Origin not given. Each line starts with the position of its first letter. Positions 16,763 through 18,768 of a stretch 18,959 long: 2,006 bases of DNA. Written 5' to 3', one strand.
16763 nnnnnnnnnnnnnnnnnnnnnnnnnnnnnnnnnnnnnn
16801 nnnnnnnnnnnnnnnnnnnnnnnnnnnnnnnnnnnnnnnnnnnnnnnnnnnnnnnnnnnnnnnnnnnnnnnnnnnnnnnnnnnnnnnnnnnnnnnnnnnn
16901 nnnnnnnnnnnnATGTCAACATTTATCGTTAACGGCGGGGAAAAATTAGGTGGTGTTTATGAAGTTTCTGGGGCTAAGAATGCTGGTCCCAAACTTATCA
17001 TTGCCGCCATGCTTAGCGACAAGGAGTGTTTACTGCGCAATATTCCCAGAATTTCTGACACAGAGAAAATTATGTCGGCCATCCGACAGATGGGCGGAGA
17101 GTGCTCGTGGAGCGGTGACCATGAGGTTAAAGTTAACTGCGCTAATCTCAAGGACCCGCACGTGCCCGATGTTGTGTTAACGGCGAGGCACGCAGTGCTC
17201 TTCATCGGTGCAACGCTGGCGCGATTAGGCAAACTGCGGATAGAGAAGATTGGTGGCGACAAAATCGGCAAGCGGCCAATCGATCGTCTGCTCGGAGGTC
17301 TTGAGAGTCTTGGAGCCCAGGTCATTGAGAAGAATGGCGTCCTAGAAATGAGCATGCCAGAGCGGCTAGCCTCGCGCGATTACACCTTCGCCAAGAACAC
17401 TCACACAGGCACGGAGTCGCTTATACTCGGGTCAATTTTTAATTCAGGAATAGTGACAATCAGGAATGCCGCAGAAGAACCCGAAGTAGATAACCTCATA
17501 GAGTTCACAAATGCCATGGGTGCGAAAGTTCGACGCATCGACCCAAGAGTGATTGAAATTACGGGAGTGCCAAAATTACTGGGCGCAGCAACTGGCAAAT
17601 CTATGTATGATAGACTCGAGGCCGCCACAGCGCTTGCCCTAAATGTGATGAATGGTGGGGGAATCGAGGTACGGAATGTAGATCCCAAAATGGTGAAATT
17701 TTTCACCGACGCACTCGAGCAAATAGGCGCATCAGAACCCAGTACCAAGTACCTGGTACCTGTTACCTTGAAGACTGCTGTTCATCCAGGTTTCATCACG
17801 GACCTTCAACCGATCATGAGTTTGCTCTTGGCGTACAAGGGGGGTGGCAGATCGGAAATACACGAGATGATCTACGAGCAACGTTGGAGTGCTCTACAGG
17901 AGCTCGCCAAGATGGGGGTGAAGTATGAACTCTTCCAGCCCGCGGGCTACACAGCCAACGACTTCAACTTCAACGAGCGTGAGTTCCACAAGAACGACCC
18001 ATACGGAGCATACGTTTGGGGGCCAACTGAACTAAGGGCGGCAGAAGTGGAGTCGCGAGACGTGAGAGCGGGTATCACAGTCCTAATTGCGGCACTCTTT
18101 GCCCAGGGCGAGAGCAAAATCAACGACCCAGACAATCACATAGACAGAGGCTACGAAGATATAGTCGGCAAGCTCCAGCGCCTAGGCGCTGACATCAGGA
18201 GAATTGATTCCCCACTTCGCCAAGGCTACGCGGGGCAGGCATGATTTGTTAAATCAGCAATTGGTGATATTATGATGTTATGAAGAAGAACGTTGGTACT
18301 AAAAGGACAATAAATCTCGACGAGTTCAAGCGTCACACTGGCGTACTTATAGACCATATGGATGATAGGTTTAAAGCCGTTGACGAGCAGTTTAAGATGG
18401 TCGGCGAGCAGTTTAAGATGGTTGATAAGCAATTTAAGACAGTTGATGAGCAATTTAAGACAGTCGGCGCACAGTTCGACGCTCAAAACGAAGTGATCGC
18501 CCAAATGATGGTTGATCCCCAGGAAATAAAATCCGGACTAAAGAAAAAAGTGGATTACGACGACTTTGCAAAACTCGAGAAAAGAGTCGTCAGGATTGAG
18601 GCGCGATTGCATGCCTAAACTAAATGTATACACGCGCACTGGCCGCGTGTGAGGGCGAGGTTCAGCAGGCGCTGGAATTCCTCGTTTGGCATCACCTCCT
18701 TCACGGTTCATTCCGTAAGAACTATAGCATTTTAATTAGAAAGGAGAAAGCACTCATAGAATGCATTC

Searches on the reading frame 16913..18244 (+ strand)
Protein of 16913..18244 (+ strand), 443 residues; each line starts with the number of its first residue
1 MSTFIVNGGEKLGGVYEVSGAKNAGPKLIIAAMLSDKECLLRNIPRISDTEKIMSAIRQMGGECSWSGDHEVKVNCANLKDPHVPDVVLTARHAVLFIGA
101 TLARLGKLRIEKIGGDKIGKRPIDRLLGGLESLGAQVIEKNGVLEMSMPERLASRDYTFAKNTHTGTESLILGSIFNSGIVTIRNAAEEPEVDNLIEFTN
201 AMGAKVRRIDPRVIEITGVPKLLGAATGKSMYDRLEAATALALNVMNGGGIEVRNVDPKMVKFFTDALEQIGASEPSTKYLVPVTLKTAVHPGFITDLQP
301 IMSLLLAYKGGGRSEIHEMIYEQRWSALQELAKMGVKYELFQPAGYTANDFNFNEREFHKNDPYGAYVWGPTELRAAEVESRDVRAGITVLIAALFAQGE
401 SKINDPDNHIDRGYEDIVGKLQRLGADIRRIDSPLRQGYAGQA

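Call 12: search_protein_families(library=pfam, proteins=[window:16913-18244:+], max_evalue=0.01)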
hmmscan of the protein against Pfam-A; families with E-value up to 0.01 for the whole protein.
window:16913-18244:+ (443 aa): 1 family
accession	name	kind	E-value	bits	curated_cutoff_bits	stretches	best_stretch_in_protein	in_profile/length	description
PF00275.25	EPSP_synthase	-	5.9e-52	177.2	22.8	1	7-421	2-417/417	EPSP synthase (3-phosphoshikimate 1-carboxyvinyltransferase)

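Call 14: find_encoding_contigs(protein=window:16913-18244:+, flank=10000, max_places=10)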
Protein window:16913-18244:+ (443 aa): 3 contigs read that carry it; 3 places shown.
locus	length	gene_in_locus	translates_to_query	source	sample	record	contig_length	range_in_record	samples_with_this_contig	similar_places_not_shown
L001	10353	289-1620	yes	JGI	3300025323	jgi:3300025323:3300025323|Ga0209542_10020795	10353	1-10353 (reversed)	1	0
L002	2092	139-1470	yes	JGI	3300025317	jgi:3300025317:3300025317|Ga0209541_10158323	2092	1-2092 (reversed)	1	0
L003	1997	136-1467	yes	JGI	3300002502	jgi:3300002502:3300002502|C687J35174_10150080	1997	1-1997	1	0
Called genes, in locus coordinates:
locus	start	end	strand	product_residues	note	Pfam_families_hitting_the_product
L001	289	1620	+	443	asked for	PF00275:EPSP_synthase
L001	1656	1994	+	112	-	-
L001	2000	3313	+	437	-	PF01926:MMR_HSR1, PF02421:FeoB_N, PF06071:YchF-GTPase_C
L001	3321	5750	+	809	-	PF00133:tRNA-synt_1, PF09334:tRNA-synt_1g, PF13603:tRNA-synt_1_2, PF00133:tRNA-synt_1, PF08264:Anticodon_1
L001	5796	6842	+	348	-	PF04545:Sigma70_r4, PF05066:HARE-HTH (weak)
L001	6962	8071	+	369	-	-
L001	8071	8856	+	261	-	PF02618:YceG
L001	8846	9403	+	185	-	PF00929:RNase_T, PF13482:RNase_H_2 (faint)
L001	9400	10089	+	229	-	PF00702:Hydrolase, PF08282:Hydrolase_3 (faint), PF12710:HAD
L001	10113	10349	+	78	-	PF02540:NAD_synthase (weak), PF03054:tRNA_Me_trans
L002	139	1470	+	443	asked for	PF00275:EPSP_synthase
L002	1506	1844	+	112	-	-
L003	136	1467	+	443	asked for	PF00275:EPSP_synthase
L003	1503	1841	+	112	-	-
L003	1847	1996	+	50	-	?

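Call 21: find_related_loci(query=window:16913-18244:+, collection=metagenome_contigs, flank=10000)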
Query window:16913-18244:+ (443 aa) in metagenome_contigs; peptide patterns used: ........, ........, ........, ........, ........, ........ (x = any residue, [..] = any of these).
83 stretches matched a pattern; 5 encode a relative of the query (tblastn E <= 1e-3); 5 distinct loci.
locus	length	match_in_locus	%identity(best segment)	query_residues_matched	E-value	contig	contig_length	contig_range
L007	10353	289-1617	100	1-443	0e+0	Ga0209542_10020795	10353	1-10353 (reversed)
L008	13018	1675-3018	77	1-431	0e+0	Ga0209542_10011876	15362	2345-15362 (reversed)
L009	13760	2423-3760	74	1-431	0e+0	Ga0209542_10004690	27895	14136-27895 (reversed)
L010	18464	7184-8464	75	1-431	0e+0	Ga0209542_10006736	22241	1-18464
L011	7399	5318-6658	71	1-430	0e+0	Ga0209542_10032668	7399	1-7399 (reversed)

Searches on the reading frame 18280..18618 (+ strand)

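Call 12: search_protein_families(library=pfam, proteins=[window:18280-18618:+], max_evalue=0.01)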
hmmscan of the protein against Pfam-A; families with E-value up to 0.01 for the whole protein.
window:18280-18618:+ (112 aa): 3 families
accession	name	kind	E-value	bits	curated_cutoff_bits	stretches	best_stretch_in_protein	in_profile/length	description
PF01519.22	DUF16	-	0.0025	18.7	40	1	12-78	24-83/104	Protein of unknown function DUF16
PF07889.17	DUF1664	-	0.0033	17.9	34.6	0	12-70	56-114/124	Protein of unknown function (DUF1664)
PF10498.14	IFT57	-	0.004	16.6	40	1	12-90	244-322/360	Intra-flagellar transport protein 57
